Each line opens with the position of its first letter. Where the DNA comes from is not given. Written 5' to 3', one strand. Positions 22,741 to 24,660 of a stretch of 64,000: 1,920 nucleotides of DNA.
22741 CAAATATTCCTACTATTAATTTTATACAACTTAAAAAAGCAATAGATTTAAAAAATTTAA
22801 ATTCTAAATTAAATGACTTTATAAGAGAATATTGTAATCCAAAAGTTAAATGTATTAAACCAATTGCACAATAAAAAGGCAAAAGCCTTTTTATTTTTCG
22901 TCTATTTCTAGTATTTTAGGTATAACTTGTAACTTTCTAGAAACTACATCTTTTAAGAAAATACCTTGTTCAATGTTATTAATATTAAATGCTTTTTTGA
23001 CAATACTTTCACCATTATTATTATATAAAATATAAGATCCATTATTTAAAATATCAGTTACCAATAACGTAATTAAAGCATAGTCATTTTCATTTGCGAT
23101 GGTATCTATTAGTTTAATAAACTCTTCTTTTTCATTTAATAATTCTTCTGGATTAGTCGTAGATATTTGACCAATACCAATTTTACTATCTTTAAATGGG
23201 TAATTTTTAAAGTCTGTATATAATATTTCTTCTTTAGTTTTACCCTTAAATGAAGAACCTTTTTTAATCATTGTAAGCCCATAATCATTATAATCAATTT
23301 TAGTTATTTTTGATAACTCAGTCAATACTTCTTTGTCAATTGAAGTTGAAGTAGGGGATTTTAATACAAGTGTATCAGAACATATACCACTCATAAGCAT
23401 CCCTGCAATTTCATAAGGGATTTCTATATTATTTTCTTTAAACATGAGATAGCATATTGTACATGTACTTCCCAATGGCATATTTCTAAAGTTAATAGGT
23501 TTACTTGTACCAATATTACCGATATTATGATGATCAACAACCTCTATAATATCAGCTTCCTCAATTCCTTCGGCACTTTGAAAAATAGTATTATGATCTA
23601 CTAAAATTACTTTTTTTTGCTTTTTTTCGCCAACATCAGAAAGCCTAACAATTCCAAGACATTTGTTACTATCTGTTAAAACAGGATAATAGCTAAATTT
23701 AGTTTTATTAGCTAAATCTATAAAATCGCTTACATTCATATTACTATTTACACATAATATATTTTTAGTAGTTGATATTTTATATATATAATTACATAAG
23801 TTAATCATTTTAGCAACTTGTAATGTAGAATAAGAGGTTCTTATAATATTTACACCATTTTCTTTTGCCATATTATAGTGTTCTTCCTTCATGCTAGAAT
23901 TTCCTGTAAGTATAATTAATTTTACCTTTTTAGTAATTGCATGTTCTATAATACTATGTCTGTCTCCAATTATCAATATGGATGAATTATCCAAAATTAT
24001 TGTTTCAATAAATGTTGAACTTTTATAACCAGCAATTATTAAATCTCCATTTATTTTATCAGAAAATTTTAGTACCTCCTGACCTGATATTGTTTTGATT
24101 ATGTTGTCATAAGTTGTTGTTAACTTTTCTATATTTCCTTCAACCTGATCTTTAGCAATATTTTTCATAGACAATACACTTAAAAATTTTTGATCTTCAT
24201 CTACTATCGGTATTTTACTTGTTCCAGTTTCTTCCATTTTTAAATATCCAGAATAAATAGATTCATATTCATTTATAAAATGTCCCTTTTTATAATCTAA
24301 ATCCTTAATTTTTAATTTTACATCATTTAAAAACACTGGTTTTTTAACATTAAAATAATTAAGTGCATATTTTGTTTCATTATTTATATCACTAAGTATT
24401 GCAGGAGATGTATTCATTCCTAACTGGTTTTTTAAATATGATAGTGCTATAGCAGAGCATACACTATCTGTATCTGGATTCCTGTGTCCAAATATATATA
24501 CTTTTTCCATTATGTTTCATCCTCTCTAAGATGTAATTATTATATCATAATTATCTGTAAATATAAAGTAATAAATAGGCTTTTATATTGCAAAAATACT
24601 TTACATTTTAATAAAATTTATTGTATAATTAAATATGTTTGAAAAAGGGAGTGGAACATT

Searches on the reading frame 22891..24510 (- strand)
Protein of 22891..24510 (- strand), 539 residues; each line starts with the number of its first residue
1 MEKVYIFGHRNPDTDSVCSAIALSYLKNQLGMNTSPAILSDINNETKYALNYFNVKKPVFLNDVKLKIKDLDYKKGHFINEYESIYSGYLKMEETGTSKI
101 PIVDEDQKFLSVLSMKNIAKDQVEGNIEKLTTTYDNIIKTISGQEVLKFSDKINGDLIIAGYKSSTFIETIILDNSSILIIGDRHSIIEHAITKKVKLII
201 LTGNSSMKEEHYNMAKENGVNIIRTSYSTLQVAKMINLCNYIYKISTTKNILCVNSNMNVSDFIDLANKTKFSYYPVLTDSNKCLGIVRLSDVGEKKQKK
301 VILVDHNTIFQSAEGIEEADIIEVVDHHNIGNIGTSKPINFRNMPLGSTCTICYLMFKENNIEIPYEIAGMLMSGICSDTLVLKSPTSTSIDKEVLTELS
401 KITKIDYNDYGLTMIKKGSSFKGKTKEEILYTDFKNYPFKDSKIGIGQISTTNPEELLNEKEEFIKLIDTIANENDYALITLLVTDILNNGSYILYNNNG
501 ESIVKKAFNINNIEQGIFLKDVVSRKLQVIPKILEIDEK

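Call 90: search_protein_families(library=pfam, proteins=[window:22891-24510:-], max_evalue=0.0001)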
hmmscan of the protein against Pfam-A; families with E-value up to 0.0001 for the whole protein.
window:22891-24510:- (539 aa): 4 families
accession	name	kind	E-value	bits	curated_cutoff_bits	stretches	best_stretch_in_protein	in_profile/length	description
PF02833.19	DHHA2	-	3.9e-28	98.8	27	1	413-535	2-125/126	DHHA2 domain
PF01368.27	DHH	-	1.8e-25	90.1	28.1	1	3-376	1-125/125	DHH family, N-terminal domain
PF07085.17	DRTGG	-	4.7e-16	59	25.2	1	137-238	2-104/105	DRTGG domain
PF00571.33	CBS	-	6.1e-12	46.1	24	1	247-293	5-51/57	CBS domain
